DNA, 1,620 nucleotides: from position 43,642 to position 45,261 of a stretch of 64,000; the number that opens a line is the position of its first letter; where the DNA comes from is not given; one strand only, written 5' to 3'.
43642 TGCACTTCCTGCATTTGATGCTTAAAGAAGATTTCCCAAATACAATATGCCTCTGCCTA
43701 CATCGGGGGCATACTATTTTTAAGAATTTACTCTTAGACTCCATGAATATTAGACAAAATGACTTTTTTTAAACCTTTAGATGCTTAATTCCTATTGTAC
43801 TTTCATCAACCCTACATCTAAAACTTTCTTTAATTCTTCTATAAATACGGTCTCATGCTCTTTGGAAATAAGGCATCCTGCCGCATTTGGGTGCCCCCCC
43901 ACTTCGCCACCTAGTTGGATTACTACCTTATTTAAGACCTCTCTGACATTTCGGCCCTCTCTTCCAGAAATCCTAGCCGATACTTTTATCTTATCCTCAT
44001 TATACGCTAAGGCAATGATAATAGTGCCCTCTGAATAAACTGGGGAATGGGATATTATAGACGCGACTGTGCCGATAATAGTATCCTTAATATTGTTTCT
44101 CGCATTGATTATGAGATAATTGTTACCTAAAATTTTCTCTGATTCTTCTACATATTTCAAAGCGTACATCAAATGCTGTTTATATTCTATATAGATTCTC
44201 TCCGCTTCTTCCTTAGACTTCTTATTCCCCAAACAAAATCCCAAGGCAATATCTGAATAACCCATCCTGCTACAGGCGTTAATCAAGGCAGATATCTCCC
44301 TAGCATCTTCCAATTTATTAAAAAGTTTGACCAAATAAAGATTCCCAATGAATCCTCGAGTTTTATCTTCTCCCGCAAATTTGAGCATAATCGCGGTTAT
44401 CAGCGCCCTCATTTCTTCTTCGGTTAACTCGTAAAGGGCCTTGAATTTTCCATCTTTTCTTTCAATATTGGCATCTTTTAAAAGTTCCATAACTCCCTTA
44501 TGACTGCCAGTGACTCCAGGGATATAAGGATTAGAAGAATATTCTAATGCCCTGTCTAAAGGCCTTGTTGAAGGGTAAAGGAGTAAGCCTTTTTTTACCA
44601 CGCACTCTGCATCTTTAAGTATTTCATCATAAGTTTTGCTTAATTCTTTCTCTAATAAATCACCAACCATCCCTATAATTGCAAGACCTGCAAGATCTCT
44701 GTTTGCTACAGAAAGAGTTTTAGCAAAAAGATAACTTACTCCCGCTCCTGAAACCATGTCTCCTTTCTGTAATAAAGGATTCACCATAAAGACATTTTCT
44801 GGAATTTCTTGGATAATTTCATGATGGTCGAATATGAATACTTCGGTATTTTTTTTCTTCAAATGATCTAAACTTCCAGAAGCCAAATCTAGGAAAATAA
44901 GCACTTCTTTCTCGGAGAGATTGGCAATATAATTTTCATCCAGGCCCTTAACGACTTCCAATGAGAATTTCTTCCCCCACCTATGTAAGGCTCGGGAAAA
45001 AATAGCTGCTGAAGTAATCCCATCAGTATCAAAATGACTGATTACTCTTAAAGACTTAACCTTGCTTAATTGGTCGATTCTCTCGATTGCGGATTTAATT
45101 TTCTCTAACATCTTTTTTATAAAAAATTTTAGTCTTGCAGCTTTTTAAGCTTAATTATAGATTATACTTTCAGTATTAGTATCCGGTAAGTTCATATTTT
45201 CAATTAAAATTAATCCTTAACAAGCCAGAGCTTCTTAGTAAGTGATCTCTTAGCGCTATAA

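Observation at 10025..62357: All nine tRNA genes have a TATA-like octamer at exactly -31..-24: signature of leaderless tRNA transcription (RNase P independence?)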

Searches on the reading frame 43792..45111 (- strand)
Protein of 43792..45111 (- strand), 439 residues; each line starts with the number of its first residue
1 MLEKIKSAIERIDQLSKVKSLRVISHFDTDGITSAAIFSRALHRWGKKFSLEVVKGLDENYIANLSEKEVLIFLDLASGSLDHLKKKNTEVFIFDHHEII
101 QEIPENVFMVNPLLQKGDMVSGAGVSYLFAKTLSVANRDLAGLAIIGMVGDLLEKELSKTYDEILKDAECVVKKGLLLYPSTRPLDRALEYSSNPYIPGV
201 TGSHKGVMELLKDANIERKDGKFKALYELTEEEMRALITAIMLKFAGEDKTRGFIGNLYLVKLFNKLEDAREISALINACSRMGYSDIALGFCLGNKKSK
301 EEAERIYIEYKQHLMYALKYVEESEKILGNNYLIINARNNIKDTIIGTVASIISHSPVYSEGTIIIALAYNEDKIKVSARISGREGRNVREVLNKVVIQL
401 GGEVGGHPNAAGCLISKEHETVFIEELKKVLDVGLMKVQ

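Call 6: search_protein_families(library=pfam, proteins=[window:43792-45111:-])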
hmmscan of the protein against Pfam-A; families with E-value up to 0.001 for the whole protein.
window:43792-45111:- (439 aa): 3 families
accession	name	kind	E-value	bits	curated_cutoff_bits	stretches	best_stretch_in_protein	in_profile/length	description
PF21763.2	DHH_CID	-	2.5e-14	53.9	27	1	181-244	5-69/84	DHH-CID domain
PF02272.25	DHHA1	-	1.6e-12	48.2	25.9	1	332-431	4-100/102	DHHA1 domain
PF01368.27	DHH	-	7.9e-11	42.8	28.1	1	23-148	4-125/125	DHH family, N-terminal domain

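Call 66: search_protein_families(library=ncbifam, max_evalue=0.001, proteins=[window:43792-45111:-])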
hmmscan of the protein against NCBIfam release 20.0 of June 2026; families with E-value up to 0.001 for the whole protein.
window:43792-45111:- (439 aa): 6 families
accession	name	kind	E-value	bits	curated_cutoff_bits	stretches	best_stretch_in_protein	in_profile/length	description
NF053576.1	RecJ_archaeal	equivalog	2.1e-102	343.3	360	1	13-431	6-449/452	RecJ family nuclease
NF053575.1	GAN_nuclease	exception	1.1e-63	215.4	850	1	2-432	7-465/467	GINS-associated RecJ family nuclease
NF040701.1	RecJ_Meth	equivalog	1e-57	195.9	550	1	17-430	6-448/449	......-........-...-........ exonuclease RecJ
TIGR00644.1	recJ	equivalog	7.6e-27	93.8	396.9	2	2-136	37-187/546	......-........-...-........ exonuclease RecJ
NF008290.0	PRK11070.1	equivalog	4.9e-07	28.6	900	1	4-138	56-207/577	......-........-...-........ exonuclease RecJ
NF053566.1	SSO0295_fam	equivalog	7.3e-06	25.2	350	1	156-242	115-201/334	SSO0295 family DNA-binding domain-containing protein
